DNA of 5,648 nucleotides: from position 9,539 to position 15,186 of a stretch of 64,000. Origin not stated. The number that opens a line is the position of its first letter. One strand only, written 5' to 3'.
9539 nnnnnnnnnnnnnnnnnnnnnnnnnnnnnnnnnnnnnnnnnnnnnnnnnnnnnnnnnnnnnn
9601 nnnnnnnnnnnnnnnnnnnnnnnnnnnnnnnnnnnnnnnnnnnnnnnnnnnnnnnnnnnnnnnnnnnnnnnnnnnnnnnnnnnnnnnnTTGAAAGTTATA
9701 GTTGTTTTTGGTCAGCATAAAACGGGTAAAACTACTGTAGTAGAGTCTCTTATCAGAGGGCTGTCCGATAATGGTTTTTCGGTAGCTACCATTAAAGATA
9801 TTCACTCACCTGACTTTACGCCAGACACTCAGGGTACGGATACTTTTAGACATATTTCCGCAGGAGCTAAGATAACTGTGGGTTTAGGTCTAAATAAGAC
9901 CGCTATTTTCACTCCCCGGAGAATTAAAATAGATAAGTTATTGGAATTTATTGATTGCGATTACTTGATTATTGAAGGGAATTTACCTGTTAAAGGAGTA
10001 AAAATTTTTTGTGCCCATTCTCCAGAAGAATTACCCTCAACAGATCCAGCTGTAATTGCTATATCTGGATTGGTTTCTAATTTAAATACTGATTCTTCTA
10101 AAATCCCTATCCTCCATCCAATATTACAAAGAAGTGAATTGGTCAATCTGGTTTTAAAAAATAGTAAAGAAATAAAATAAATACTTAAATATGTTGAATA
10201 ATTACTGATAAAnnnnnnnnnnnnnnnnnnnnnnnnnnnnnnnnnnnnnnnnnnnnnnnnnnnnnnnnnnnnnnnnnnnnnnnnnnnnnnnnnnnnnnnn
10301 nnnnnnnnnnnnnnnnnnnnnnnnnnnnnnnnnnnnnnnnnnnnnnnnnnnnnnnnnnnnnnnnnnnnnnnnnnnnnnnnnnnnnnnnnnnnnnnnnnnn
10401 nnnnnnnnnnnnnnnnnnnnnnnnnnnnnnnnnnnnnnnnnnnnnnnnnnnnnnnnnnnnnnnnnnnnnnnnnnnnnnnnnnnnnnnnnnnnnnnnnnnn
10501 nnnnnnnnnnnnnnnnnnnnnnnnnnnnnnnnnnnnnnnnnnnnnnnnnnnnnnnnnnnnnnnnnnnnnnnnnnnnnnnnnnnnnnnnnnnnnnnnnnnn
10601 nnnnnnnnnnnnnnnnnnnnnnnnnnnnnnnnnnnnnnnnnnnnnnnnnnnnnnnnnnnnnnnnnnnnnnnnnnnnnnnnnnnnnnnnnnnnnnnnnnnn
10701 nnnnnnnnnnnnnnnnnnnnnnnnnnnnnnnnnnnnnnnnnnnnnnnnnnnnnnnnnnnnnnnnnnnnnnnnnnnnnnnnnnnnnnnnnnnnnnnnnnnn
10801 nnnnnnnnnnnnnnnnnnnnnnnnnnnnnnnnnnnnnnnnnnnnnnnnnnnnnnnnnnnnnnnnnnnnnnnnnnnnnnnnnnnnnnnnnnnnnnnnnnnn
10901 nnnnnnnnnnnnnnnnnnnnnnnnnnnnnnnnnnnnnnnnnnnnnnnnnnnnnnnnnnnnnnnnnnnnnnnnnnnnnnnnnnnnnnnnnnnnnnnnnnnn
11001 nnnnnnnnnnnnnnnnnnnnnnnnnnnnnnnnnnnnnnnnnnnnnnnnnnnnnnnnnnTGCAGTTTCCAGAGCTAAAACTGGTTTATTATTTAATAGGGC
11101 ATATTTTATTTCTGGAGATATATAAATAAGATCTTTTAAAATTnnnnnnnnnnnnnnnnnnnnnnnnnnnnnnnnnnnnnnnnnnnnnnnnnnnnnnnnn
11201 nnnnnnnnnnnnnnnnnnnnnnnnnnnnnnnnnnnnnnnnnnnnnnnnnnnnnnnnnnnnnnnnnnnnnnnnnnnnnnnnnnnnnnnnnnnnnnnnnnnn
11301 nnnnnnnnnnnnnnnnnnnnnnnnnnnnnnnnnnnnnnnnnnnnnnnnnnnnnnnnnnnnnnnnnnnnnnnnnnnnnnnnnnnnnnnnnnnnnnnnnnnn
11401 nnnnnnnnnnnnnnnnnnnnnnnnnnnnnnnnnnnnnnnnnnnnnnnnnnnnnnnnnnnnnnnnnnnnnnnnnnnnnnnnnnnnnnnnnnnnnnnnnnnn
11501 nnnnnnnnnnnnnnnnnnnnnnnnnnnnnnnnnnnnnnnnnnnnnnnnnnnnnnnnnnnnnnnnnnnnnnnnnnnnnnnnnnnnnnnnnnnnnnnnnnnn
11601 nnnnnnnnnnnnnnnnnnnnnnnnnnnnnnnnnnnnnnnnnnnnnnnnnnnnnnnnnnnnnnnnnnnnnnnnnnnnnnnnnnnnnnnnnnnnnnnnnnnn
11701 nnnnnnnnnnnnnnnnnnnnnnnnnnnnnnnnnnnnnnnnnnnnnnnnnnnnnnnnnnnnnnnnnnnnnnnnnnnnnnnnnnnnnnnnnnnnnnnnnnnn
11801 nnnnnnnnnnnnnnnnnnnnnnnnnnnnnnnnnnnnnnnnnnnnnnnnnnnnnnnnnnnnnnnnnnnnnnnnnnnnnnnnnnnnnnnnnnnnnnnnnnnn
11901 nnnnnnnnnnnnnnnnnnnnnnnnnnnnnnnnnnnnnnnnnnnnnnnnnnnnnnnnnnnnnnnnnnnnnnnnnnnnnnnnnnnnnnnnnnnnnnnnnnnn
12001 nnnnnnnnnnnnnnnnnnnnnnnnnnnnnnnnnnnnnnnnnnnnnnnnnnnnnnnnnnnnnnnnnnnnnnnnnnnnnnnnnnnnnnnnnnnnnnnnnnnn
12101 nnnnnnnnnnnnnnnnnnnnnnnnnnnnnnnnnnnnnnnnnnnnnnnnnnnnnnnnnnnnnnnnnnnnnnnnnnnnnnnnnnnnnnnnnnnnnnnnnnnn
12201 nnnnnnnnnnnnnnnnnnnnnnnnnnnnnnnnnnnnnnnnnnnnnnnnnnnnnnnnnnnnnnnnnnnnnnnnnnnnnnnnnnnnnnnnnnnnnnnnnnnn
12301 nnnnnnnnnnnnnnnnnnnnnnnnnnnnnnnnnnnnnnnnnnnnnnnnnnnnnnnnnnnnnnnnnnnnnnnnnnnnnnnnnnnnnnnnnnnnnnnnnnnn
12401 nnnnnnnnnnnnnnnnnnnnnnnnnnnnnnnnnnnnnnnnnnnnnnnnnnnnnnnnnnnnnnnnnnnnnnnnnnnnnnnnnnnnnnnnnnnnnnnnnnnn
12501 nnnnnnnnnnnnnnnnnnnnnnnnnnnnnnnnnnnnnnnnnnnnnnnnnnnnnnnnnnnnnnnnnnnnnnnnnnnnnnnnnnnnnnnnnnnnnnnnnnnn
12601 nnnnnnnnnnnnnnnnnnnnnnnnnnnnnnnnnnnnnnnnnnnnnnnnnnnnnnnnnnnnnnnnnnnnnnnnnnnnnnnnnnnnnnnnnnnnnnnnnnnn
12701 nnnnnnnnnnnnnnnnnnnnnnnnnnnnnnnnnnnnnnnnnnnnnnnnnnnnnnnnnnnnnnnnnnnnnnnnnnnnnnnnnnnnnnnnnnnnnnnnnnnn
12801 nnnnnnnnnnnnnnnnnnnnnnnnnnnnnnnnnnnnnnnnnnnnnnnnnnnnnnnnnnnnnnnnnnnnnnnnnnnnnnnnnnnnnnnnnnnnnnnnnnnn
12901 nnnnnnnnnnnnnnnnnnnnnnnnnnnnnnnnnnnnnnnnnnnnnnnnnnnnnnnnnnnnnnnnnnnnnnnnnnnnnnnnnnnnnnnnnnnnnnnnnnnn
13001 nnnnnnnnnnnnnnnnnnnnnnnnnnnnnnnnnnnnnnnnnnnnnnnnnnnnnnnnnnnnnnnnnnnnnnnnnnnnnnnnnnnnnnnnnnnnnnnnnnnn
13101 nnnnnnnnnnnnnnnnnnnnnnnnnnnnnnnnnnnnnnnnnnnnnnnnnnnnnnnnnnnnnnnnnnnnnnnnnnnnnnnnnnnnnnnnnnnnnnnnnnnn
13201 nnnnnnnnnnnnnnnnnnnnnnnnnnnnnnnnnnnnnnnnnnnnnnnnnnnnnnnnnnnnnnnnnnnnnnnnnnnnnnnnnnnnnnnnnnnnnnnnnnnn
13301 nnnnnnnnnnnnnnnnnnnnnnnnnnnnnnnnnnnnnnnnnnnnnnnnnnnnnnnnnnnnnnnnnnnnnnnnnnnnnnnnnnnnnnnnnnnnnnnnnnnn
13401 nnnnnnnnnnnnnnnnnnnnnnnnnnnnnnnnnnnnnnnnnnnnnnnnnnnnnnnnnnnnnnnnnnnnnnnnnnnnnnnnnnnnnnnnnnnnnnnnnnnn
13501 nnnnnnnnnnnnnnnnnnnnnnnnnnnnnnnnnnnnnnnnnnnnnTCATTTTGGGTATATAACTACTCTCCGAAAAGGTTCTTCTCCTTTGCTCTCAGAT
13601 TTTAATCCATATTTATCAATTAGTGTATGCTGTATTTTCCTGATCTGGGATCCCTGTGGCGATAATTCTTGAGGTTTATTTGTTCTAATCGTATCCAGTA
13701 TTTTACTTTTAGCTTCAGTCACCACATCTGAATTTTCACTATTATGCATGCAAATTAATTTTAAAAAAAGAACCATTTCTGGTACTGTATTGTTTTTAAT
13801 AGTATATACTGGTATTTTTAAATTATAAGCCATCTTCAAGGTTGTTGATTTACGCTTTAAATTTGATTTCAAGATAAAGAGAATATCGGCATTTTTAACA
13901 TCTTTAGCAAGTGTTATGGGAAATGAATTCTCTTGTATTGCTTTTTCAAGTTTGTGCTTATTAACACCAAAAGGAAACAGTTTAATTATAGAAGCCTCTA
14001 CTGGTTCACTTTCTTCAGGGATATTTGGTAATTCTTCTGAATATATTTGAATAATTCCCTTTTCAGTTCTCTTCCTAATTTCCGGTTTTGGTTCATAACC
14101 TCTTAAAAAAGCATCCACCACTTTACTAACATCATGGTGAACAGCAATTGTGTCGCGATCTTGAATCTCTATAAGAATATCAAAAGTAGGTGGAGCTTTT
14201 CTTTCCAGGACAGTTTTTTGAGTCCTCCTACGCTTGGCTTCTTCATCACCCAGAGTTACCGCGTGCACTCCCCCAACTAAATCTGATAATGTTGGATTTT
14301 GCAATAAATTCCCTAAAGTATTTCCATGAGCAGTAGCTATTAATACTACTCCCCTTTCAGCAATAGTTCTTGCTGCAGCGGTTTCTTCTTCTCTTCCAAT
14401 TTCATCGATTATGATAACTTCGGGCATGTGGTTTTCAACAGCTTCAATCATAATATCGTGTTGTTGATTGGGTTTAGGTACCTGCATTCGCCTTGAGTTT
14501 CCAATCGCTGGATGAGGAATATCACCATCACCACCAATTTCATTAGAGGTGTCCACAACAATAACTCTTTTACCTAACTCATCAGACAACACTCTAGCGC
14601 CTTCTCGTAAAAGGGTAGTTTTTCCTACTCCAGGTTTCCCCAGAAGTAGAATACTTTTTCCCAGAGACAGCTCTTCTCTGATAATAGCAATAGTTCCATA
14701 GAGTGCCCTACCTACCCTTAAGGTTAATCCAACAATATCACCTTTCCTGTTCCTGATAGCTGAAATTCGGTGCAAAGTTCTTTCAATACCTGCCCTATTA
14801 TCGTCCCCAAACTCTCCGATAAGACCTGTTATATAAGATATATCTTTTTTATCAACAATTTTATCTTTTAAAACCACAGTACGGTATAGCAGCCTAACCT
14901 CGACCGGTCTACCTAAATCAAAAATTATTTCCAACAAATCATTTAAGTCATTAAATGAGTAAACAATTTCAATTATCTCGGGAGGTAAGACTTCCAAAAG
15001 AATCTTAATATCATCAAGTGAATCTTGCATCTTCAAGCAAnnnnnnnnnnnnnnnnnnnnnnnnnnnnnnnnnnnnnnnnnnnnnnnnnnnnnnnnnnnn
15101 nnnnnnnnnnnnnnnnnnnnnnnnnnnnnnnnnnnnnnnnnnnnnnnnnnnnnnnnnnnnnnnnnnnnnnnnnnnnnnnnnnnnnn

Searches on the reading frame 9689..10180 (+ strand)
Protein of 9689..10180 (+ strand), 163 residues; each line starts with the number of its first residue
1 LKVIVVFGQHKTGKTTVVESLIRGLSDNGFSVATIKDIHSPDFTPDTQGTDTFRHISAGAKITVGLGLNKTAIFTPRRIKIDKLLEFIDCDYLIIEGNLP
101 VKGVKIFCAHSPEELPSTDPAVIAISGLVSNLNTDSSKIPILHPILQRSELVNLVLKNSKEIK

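Call 46: search_protein_families(library=pfam, proteins=[window:9689-10180:+])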
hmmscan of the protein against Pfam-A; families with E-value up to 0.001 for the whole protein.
window:9689-10180:+ (163 aa): 1 family
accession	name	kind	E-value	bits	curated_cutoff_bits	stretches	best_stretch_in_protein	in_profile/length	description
PF03205.20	MobB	-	1.3e-19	70.9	26.6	1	3-125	1-130/133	Molybdopterin guanine dinucleotide synthesis protein B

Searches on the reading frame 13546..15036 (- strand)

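Call 55: search_protein_families(library=pfam, max_evalue=0.00001, proteins=[window:13546-15036:-])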
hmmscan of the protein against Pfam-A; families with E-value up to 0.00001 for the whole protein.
window:13546-15036:- (496 aa): 6 families
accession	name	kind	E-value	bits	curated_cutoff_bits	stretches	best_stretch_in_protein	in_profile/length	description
PF25516.1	PTPase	-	2.6e-20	72.5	27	1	352-426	2-76/79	Phosphotyrosine protein phosphatase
PF01424.28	R3H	-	7.6e-14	51.9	26.8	1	445-495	9-60/60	R3H domain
PF19568.5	Spore_III_AA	-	1.4e-12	47.7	27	1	127-254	145-275/306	Sporulation stage III, protein AA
PF03266.21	NTPase_1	-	5.7e-06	26.7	23.9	0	192-239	81-135/168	NTPase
PF13238.12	AAA_18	-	5.9e-06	27.2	29.4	0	129-235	1-100/128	AAA domain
PF00004.35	AAA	-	9e-06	26.6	21.2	0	129-215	1-68/131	ATPase family associated with various cellular activities (AAA)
